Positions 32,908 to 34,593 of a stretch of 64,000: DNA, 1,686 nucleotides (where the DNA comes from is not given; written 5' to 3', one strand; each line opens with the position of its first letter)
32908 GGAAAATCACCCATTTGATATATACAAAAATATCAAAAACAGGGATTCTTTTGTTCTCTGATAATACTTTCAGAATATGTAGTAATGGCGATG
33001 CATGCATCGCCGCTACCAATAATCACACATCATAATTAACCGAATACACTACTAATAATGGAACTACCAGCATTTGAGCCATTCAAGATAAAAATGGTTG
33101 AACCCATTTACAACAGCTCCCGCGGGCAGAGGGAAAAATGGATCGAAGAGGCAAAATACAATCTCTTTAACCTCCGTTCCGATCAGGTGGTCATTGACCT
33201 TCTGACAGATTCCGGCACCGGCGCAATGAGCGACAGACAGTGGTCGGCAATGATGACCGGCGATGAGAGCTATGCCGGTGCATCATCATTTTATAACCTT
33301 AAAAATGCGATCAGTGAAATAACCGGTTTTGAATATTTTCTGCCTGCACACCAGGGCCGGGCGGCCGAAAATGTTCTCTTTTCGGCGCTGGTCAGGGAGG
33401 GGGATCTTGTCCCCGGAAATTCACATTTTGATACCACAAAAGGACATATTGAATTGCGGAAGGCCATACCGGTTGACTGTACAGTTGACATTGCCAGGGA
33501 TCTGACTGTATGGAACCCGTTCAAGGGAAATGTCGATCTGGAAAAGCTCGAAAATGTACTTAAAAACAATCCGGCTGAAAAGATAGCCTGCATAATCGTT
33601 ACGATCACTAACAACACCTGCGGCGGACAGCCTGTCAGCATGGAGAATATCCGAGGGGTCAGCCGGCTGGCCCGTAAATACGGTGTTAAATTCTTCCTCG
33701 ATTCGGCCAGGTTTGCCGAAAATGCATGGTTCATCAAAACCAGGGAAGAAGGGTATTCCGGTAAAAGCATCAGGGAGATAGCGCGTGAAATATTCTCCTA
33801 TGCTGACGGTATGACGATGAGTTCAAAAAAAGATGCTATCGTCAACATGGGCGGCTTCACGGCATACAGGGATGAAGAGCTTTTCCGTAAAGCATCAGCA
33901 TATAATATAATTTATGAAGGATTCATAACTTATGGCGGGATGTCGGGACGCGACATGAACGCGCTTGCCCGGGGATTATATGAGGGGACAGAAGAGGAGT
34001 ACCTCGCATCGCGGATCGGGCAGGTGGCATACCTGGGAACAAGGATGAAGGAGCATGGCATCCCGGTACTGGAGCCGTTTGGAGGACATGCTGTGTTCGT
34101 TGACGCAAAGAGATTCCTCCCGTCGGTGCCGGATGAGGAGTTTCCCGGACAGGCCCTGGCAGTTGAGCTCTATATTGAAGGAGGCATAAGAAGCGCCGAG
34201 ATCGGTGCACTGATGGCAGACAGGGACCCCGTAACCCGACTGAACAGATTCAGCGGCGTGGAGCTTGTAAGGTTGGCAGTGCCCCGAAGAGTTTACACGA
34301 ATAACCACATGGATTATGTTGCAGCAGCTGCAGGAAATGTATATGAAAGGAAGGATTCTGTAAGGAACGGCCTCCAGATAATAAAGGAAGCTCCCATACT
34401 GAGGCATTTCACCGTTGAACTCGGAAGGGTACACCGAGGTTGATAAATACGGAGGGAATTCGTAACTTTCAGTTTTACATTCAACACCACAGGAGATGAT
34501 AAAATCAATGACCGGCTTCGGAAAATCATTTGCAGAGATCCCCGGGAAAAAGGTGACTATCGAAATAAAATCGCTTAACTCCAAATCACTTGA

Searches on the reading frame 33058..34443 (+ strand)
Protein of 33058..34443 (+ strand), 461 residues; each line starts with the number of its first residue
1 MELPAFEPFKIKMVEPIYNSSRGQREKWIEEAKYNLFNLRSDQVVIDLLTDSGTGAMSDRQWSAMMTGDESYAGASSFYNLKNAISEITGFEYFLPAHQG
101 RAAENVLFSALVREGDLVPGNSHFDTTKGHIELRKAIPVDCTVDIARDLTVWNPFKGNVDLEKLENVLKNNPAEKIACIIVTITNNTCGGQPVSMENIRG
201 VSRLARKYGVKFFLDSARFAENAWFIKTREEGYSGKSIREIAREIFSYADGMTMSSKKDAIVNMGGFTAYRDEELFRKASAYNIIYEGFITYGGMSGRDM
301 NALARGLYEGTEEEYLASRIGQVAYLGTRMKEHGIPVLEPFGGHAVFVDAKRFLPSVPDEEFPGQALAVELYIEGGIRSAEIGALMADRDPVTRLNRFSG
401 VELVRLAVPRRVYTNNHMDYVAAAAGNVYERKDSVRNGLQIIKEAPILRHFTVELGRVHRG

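Call 54: search_protein_families(library=pfam, max_evalue=0.00001, proteins=[window:33058-34443:+])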
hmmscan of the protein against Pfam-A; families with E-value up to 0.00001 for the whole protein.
window:33058-34443:+ (461 aa): 1 family
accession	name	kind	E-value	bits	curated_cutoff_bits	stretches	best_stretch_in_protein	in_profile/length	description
PF01212.27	Beta_elim_lyase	-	1.7e-82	277.5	27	1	47-423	1-287/288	Beta-eliminating lyase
